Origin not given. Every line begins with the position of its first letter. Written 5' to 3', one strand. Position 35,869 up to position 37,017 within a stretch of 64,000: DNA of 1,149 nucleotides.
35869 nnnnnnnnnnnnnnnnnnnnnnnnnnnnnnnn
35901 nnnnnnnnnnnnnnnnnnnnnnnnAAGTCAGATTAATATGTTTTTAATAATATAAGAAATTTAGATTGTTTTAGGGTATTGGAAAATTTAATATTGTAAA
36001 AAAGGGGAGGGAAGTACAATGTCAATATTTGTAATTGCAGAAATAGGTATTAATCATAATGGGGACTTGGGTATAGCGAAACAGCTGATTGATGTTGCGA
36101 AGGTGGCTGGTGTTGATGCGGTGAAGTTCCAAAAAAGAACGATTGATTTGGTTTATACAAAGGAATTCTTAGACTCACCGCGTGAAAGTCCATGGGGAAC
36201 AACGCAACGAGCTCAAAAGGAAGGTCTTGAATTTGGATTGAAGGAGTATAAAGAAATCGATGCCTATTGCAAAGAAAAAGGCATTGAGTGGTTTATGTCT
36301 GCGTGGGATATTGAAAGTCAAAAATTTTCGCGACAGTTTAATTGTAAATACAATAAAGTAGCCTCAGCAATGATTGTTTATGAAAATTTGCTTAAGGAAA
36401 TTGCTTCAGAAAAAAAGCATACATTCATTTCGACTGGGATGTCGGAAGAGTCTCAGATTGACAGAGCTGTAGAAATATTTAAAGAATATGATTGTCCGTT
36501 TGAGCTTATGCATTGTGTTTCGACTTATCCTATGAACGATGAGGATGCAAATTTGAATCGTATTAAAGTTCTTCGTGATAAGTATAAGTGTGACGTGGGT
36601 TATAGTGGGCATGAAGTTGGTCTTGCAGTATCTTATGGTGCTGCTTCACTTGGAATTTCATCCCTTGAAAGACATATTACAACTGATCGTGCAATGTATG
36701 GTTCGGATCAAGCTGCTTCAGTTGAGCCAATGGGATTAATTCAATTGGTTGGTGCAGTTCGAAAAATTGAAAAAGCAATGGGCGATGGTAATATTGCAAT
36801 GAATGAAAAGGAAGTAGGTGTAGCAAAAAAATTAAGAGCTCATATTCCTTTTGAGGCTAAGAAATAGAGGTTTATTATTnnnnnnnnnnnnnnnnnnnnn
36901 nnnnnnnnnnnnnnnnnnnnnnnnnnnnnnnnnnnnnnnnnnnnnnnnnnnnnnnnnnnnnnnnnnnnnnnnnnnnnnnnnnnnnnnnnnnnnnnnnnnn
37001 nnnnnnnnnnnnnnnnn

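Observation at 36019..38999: Second NeuB-family synthase that lacks the SAF domain, with its own cytidylyltransferase and a class III aminotransferase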

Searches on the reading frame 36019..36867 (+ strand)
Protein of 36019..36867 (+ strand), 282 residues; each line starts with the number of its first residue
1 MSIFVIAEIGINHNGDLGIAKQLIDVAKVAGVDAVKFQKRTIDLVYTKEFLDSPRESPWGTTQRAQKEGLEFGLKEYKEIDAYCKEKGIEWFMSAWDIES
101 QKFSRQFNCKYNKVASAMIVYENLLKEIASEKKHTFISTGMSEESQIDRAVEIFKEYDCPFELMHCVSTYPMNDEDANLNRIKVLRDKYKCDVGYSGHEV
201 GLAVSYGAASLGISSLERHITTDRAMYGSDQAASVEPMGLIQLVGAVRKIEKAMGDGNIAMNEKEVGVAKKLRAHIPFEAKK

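Call 5: search_protein_families(library=pfam, proteins=[window:36019-36867:+], max_evalue=0.01)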
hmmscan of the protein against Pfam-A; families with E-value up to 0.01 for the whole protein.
window:36019-36867:+ (282 aa): 1 family
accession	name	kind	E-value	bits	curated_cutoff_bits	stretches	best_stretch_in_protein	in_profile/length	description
PF03102.20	NeuB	-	7.8e-66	222.4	22.1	1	23-257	1-239/241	NeuB family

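Call 6: search_protein_families(library=ncbifam, proteins=[window:36019-36867:+], max_evalue=0.01)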
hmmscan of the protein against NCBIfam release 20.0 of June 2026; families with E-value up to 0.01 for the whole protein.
window:36019-36867:+ (282 aa): 2 families
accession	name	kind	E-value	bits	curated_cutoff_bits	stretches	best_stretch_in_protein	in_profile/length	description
TIGR03569.1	NeuB_NnaB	equivalog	2.5e-68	230.6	399.65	1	3-273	1-277/329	N-acetylneuraminate synthase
TIGR03586.1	PseI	equivalog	3.6e-51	174.3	340.25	1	3-266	2-269/327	pseudaminic acid synthase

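Call 11: find_homologous_proteins(query=window:36019-36867:+, max_evalue=1e-10)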
Query window:36019-36867:+ (282 aa): 8000 proteins with E <= 1e-10 among 8000 candidates; the best 120 are listed.
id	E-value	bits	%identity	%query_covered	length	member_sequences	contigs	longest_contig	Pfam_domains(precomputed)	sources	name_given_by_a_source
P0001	8.0e-185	630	100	100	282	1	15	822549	PF03102.21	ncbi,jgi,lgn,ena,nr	ncbi:MAG: N-acetylneuraminate synthase [Omnitrophica WOR_2 bacterium GWF2_38_59]|nr:MAG: N-acetylneu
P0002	2.4e-161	553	85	100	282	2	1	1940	PF03102.21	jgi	jgi:N-acetylneuraminate synthase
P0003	1.5e-159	547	85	100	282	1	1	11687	PF03102.21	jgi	-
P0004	3.1e-159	546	84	100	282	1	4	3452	PF03102.21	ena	-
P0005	4.3e-159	546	86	100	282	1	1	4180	PF03102.21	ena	-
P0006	8.1e-159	545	85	100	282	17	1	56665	PF03102.21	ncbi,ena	-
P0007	1.1e-158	545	85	100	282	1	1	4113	PF03102.21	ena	-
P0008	2.7e-158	543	84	100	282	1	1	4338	PF03102.21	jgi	-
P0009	2.7e-158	543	84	100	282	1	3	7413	PF03102.21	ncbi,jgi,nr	ncbi:MAG: N-acetylneuraminate synthase family protein [Planctomycetes bacterium]|nr:N-acetylneuramin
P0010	3.7e-158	543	83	100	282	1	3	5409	PF03102.21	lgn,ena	-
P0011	5.3e-158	542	85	100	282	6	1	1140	PF03102.21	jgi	jgi:N-acetylneuraminate synthase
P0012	7.2e-158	542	84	100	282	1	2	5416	PF03102.21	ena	-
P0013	1.1e-157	541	84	100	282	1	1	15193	PF03102.21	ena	-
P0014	1.3e-157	541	86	99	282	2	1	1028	PF03102.21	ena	-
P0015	1.3e-157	541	84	99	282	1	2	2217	PF03102.21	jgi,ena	-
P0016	1.3e-157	541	85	99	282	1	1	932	PF03102.21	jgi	-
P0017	1.5e-157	541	84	100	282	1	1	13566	PF03102.21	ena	-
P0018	2.5e-157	540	84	100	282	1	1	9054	PF03102.21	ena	-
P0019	3.5e-157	540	85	100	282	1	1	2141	PF03102.21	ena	-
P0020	4.8e-157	539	84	100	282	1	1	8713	PF03102.21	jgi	-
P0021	4.9e-157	539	85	99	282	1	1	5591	PF03102.21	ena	-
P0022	6.5e-157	539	84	100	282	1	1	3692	PF03102.21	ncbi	-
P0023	7.3e-157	539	85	100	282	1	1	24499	PF03102.21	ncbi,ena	-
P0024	8.9e-157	538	83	100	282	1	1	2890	PF03102.21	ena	-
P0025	8.9e-157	538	83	100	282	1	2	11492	PF03102.21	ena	-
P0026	9.8e-157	538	83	100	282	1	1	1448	PF03102.21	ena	-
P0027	1.2e-156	538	84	100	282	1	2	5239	PF03102.21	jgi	-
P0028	1.3e-156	538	84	100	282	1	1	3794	PF03102.21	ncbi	-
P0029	1.3e-156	538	84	100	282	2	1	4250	PF03102.21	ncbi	-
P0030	1.4e-156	538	84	100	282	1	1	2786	PF03102.21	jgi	-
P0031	1.4e-156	538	84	100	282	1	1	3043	PF03102.21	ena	-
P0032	1.6e-156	537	84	100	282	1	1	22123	PF03102.21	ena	-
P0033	1.7e-156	537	84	100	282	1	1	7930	PF03102.21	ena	-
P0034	1.7e-156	537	84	100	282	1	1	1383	PF03102.21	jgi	-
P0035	1.8e-156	537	84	100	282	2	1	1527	PF03102.21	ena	-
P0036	2.4e-156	537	84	100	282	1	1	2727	PF03102.21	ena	-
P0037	2.5e-156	537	83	100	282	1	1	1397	PF03102.21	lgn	-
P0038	3.0e-156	537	82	100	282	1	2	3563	PF03102.21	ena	-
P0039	3.5e-156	536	84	100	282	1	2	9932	PF03102.21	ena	-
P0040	4.2e-156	536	83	100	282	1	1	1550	PF03102.21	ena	-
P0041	4.5e-156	536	83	100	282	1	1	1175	PF03102.21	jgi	jgi:N-acetylneuraminate synthase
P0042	4.5e-156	536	84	100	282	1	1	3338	PF03102.21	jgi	-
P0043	4.5e-156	536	83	100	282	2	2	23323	PF03102.21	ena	-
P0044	4.6e-156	536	84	100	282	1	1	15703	PF03102.21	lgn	-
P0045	5.0e-156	536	83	100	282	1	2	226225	PF03102.21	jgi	-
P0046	5.1e-156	536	84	100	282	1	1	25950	PF03102.21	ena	-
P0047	5.3e-156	536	83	100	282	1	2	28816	PF03102.21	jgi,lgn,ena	-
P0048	5.5e-156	536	83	100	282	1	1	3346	PF03102.21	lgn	-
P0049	5.8e-156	536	83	100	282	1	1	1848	PF03102.21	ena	-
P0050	5.9e-156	536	84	100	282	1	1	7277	PF03102.21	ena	-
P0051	6.0e-156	536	83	100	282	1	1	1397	PF03102.21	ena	-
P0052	6.2e-156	536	83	100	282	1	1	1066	PF03102.21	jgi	-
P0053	6.3e-156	536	83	100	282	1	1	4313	PF03102.21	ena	-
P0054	6.3e-156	536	83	100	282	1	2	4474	PF03102.21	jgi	-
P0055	6.3e-156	536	84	100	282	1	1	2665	PF03102.21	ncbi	-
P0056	7.4e-156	535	84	99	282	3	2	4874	PF03102.21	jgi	-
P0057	7.5e-156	535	84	100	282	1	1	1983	PF03102.21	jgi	-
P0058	8.8e-156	535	83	100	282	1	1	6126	PF03102.21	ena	-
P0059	9.0e-156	535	83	100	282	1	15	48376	PF03102.21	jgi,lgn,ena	jgi:N-acetylneuraminate synthase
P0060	9.2e-156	535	83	100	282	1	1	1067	PF03102.21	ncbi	-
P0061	1.1e-155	535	83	100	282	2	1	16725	PF03102.21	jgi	jgi:N-acetylneuraminate synthase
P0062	1.1e-155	535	83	100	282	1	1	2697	PF03102.21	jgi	-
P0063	1.2e-155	535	84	100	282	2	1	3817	PF03102.21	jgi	-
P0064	1.2e-155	535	83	100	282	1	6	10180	PF03102.21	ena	-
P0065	1.2e-155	535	83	100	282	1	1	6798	PF03102.21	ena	-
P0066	1.3e-155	535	83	100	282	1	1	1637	PF03102.21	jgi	-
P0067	1.4e-155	534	83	100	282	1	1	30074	PF03102.21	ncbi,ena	-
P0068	1.6e-155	534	82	100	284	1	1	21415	PF03102.21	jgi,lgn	-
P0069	1.6e-155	534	82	100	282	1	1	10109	PF03102.21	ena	-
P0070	1.7e-155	534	83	100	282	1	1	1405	PF03102.21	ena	-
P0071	1.7e-155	534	83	100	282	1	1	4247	PF03102.21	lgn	-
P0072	1.8e-155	534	83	100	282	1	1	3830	PF03102.21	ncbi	-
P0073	1.8e-155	534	83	100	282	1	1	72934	PF03102.21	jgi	jgi:N-acetylneuraminate synthase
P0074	1.8e-155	534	83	100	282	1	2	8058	PF03102.21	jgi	-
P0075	1.9e-155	534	83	100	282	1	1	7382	PF03102.21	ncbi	-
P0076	2.0e-155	534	83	100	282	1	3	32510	PF03102.21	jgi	-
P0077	2.0e-155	534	82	100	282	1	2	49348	PF03102.21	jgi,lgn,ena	-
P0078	2.4e-155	534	83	100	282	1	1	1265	PF03102.21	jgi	-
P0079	2.5e-155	534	82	100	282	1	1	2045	PF03102.21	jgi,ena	-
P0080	2.6e-155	534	84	100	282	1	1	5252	PF03102.21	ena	-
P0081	2.7e-155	534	84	100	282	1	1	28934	PF03102.21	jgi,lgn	jgi:N-acetylneuraminate synthase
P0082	2.8e-155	533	84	100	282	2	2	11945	PF03102.21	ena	-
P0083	2.8e-155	533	83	100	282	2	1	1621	PF03102.21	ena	-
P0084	3.1e-155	533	84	100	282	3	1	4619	PF03102.21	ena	-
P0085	3.1e-155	533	85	100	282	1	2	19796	PF03102.21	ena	-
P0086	3.4e-155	533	84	100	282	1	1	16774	PF03102.21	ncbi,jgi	jgi:N-acetylneuraminate synthase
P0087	3.4e-155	533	83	100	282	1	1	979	PF03102.21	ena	-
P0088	3.6e-155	533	83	100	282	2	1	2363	PF03102.21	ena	-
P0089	4.0e-155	533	83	100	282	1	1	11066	PF03102.21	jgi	jgi:N-acetylneuraminate synthase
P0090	4.2e-155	533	83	100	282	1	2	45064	PF03102.21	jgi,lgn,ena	-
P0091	4.2e-155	533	83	100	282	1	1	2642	PF03102.21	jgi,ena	-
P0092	4.5e-155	533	83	98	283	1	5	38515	PF03102.21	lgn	-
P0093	5.8e-155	532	84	100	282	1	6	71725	PF03102.21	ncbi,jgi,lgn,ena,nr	ncbi:N-acetylneuraminate synthase family protein [Patescibacteria group bacterium]|nr:N-acetylneuram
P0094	5.9e-155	532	84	99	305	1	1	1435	PF03102.21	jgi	-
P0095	6.1e-155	532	84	99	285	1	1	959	PF03102.21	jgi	-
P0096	6.6e-155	532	84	100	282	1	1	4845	PF03102.21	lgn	-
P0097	7.0e-155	532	83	100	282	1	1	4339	PF03102.21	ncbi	-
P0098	7.4e-155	532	84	100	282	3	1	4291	PF03102.21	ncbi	-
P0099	8.3e-155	532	84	100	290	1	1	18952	PF03102.21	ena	-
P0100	8.6e-155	532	83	100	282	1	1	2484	PF03102.21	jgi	jgi:N-acetylneuraminate synthase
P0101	8.7e-155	532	82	100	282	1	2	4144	PF03102.21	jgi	jgi:N-acetylneuraminate synthase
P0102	9.2e-155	532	82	100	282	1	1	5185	PF03102.21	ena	-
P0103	1.0e-154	532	83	100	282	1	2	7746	PF03102.21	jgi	-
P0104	1.1e-154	532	83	100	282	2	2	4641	PF03102.21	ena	-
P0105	1.3e-154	531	83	100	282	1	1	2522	PF03102.21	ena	-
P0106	1.4e-154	531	82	99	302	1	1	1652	PF03102.21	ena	-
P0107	1.5e-154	531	84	100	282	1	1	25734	PF03102.21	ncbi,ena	-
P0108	1.5e-154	531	83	100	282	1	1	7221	PF03102.21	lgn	-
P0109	1.5e-154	531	83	100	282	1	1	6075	PF03102.21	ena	-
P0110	1.6e-154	531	83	100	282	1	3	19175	PF03102.21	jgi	-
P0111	1.6e-154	531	83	100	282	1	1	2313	PF03102.21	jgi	-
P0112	1.7e-154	531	84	100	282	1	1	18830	PF03102.21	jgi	-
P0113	1.8e-154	531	83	100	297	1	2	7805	PF03102.21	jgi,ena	-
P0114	1.8e-154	531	83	100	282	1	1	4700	PF03102.21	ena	-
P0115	2.0e-154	531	82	100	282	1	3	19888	PF03102.21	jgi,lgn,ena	-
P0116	2.1e-154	531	83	100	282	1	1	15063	PF03102.21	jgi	-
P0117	2.2e-154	531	83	100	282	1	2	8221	PF03102.21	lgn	-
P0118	2.3e-154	530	83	100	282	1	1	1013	PF03102.21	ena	-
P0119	2.3e-154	530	83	100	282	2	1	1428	PF03102.21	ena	-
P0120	2.6e-154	530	83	100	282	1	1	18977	PF03102.21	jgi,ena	-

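Call 12: search_solved_structures(query=window:36019-36867:+, show_alignments=2)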
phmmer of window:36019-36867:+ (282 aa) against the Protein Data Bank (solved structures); distinct sequences matched with E-value up to 0.001: 8.
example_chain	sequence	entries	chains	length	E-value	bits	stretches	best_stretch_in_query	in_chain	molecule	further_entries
6ncs_A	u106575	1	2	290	1e-42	149.6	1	3-262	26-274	N-acetylneuraminic acid (Sialic acid) synthetase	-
8h2c_A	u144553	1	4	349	8.2e-34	120.4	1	2-266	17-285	Pseudaminic acid synthase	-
1vli_A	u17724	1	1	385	1.1e-25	93.8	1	3-273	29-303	Spore coat polysaccharide biosynthesis protein spsE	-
4ipi_A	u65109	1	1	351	1.6e-22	83.4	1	4-255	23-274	Polysialic acid capsule biosynthesis protein SiaC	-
2wqp_A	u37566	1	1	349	1.8e-22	83.2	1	4-255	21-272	POLYSIALIC ACID CAPSULE BIOSYNTHESIS PROTEIN SIAC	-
1xuu_A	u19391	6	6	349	1.9e-22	83.1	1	4-255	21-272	polysialic acid capsule biosynthesis protein SiaC | N-acetylneuraminate synthase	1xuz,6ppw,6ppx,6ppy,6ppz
4ipj_A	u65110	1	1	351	1.9e-22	83.1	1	4-255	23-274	Polysialic acid capsule biosynthesis protein SiaC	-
3g8r_A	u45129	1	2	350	1.5e-13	54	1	76-274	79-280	Probable spore coat polysaccharide biosynthesis protein E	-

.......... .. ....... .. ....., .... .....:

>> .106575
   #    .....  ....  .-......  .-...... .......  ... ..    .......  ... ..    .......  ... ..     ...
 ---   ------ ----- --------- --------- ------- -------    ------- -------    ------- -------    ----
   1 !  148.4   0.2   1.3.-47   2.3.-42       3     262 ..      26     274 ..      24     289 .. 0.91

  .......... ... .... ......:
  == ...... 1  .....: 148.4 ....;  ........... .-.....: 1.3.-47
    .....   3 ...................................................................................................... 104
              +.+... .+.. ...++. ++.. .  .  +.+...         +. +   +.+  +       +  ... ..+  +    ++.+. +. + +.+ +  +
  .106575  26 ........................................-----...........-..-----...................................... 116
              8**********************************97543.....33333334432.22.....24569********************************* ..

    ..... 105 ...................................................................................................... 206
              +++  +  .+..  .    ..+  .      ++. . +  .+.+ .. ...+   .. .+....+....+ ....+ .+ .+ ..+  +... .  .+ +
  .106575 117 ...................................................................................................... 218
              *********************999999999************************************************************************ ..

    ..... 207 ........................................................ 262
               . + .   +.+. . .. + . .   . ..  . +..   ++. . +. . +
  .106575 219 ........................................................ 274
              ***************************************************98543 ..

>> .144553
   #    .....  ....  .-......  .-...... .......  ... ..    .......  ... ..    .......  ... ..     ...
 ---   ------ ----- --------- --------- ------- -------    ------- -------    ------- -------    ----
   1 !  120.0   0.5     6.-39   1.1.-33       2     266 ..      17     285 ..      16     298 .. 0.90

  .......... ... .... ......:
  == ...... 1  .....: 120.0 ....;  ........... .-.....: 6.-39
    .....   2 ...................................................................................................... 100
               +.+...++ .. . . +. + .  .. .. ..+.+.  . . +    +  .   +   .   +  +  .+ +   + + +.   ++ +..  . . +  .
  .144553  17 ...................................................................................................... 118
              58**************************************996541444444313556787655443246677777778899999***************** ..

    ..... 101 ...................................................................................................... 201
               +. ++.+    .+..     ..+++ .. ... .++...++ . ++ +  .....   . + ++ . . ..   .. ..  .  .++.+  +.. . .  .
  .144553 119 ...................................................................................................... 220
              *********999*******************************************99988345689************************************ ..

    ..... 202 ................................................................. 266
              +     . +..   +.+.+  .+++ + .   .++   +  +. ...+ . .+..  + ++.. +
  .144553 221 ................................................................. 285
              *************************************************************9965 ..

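Call 16: find_related_loci(query=window:36019-36867:+, collection=genome_contigs, flank=8000)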
Query window:36019-36867:+ (282 aa) in genome_contigs; peptide patterns used: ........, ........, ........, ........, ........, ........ (x = any residue, [..] = any of these).
600 stretches matched a pattern (row limit reached: there are more); 572 encode a relative of the query (tblastn E <= 1e-3); the best 80 are kept; 80 distinct loci.
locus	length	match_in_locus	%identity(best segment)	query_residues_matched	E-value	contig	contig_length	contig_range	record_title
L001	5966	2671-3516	84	1-282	2e-168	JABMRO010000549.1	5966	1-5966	MAG: Planctomycetota bacterium isolate bin.397 k141_4869185, whole genome shotgun sequence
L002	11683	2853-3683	81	1-277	4e-159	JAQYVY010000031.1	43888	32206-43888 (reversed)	MAG: Desulfuromonadales bacterium isolate Pyr_d60_bin42 Pyr_d60_bin.42.orig_d60_contig-145_620, whole genome shotgun seq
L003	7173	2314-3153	81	1-280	2e-158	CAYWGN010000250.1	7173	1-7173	MAG TPA_asm: uncultured Desulfobacula sp. isolate binchicken_co243_219 genome assembly, contig: NODE_10045_length_7173_c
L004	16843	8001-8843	81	1-281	9e-158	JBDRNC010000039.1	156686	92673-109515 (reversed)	MAG: Elusimicrobiota bacterium isolate MEGAHIT-group-1.866 k141_9701153, whole genome shotgun sequence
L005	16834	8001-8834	81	1-278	7e-157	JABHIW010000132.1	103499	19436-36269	MAG: Candidatus Scalindua sp. isolate SI037_bin72 k141_315427, whole genome shotgun sequence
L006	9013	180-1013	79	1-278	2e-152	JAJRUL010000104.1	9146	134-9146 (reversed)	MAG: Candidatus Zixiibacteriota bacterium isolate Dive96_bin10.185 k141_2200736, whole genome shotgun sequence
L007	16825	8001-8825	79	1-275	7e-150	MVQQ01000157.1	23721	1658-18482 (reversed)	MAG: Syntrophorhabdus sp. PtaB.Bin184 A4E61_contig000157, whole genome shotgun sequence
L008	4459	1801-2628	80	1-276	2e-152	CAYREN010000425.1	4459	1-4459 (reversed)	MAG TPA_asm: uncultured Roseivirgaceae bacterium isolate SRP128015_co3_43 genome assembly, contig: NODE_28248_length_445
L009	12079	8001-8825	77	1-275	4e-148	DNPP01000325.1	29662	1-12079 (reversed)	MAG TPA_asm: Bacillota bacterium isolate UBA8346 contig_3222, whole genome shotgun sequence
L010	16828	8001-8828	78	1-276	3e-147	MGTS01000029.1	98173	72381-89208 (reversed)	MAG: Elusimicrobia bacterium GWA2_51_34 gwa2_scaffold_495, whole genome shotgun sequence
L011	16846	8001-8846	77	1-282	2e-145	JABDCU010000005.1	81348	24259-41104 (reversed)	MAG: Candidatus Omnitrophota bacterium isolate BWMinControl_Nextera19_MAG3 3300020833.a:Ga0206995_1005, whole genome sho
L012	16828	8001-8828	76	1-276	6e-141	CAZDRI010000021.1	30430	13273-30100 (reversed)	MAG TPA_asm: uncultured Thiotrichales bacterium isolate binchicken_co397_13 genome assembly, contig: NODE_206_length_304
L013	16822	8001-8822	74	3-276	7e-140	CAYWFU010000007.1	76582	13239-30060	MAG TPA_asm: uncultured bacterium isolate binchicken_co232_183 genome assembly, contig: NODE_507_length_76582_cov_7.7837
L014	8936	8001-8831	72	1-277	3e-138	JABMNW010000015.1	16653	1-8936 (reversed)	MAG: Acidimicrobiaceae bacterium isolate bin.158 k141_799641, whole genome shotgun sequence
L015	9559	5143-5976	74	3-280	6e-138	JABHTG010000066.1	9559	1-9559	MAG: Nitrospina sp. isolate SI039_bin56 k141_1812821, whole genome shotgun sequence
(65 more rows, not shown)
